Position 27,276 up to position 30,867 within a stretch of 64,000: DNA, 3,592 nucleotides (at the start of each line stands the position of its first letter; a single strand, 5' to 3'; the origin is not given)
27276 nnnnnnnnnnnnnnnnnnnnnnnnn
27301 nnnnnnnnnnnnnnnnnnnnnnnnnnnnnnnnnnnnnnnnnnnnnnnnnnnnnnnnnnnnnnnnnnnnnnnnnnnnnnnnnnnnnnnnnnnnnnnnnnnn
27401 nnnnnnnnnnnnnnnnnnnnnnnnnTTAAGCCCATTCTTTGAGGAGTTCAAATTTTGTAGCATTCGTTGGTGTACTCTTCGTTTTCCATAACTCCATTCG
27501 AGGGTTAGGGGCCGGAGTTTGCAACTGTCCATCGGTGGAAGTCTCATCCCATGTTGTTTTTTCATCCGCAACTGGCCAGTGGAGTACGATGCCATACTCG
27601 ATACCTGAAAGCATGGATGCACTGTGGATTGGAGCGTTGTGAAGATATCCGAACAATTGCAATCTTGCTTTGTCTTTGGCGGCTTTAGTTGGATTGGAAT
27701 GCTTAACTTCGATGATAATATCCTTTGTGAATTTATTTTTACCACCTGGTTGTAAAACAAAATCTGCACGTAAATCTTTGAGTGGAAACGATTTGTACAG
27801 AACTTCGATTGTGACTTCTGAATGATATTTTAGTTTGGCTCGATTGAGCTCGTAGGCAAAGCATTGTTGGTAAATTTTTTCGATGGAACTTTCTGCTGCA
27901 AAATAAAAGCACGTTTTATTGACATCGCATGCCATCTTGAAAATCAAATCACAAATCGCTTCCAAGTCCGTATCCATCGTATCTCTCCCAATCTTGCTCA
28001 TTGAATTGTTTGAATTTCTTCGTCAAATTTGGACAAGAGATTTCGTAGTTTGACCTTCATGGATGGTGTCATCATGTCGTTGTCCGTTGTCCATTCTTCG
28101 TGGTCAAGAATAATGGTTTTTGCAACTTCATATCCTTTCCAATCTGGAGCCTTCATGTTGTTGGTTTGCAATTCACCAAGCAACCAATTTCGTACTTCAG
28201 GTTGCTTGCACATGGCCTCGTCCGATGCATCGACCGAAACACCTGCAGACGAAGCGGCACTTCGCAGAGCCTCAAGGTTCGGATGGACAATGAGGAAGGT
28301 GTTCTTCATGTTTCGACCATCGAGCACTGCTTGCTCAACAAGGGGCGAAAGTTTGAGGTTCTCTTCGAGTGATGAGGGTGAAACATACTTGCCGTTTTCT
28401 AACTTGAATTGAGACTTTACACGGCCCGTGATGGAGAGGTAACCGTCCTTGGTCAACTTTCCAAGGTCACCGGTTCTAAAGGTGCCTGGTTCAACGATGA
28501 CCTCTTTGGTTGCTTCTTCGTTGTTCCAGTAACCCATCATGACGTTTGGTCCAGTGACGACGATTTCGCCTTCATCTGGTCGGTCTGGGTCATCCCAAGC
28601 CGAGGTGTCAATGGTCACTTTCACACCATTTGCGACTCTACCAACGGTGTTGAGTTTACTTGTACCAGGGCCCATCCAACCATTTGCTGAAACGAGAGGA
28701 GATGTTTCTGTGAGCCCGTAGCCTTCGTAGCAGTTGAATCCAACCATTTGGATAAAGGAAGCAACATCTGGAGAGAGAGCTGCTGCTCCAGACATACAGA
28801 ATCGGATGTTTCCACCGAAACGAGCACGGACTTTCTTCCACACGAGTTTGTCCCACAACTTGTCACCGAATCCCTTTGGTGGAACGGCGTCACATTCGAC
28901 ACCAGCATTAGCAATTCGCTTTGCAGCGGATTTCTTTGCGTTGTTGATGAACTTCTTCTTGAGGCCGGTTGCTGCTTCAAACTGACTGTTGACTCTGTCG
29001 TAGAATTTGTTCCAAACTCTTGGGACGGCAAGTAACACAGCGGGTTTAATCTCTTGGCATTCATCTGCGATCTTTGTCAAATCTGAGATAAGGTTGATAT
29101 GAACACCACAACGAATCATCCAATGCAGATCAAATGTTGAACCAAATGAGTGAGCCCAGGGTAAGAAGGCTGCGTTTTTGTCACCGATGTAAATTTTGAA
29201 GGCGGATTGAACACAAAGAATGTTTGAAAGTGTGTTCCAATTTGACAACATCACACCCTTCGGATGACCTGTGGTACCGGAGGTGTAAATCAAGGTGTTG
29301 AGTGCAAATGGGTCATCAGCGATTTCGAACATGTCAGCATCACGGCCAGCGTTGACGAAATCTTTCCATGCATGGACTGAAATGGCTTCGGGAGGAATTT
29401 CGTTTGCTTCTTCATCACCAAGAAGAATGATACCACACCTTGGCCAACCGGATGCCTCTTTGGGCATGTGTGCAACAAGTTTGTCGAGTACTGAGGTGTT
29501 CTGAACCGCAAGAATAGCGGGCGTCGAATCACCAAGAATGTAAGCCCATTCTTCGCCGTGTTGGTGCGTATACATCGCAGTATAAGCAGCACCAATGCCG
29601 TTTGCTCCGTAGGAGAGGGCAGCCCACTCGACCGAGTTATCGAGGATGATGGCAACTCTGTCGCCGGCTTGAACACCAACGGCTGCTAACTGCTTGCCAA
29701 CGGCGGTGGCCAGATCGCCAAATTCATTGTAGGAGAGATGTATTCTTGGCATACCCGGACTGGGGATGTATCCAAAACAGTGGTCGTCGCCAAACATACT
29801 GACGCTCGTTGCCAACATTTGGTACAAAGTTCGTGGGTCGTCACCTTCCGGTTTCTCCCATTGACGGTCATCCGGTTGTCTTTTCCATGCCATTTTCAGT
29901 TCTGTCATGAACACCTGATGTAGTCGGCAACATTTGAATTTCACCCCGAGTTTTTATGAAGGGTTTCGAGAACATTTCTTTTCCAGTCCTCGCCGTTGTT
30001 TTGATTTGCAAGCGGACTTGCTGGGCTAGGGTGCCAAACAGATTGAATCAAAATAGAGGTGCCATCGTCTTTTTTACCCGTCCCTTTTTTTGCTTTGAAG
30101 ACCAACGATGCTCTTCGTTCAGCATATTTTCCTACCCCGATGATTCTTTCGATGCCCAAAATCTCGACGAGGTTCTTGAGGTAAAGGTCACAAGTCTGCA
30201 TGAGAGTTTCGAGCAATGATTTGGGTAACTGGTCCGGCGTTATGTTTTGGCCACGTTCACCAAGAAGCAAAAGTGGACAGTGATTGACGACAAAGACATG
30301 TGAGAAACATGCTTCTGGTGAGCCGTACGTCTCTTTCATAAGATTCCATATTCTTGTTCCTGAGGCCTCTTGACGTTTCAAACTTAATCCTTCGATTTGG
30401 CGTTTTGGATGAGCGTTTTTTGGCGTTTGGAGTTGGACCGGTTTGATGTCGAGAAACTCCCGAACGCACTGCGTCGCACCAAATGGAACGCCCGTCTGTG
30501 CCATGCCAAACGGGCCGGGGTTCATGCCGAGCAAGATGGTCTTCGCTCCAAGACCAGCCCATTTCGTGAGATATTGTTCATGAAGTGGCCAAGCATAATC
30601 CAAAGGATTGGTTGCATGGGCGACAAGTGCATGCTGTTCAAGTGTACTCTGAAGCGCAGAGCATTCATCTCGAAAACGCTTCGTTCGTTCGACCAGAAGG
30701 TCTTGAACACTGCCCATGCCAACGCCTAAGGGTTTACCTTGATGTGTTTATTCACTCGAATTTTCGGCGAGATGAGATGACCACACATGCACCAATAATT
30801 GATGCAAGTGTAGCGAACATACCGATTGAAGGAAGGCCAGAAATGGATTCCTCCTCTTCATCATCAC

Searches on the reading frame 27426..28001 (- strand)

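Call 12: search_protein_families(library=pfam, proteins=[window:27426-28001:-], max_evalue=0.0001)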
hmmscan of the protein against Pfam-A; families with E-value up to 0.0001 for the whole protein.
window:27426-28001:- (191 aa): 1 family
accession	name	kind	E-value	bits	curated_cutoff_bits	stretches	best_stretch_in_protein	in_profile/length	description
PF13366.12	PDDEXK_3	-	6e-12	46.4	22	1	18-129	5-102/117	PD-(D/E)XK nuclease superfamily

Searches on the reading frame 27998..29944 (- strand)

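Call 12: search_protein_families(library=pfam, proteins=[window:27998-29944:-], max_evalue=0.0001)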
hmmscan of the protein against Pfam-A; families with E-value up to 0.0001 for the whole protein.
window:27998-29944:- (648 aa): 1 family
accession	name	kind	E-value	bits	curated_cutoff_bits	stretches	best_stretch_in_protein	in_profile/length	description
PF00501.34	AMP-binding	-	5.5e-64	216.8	29.9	1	66-473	18-384/384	AMP-binding enzyme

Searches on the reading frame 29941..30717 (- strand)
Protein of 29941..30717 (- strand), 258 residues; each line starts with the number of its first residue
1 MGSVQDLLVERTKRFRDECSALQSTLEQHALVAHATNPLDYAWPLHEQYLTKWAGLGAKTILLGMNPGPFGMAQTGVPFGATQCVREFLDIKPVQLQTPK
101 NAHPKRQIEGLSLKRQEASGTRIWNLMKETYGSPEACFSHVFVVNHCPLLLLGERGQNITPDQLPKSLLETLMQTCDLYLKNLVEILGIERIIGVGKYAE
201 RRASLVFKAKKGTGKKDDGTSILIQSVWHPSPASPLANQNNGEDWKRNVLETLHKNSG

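Call 12: search_protein_families(library=pfam, proteins=[window:29941-30717:-], max_evalue=0.0001)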
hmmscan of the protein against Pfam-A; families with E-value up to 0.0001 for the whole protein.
window:29941-30717:- (258 aa): 1 family
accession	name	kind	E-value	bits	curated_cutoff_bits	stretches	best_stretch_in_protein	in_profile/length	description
PF03167.25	UDG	-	1.1e-07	32.4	24.3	1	57-252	7-139/141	Uracil DNA glycosylase superfamily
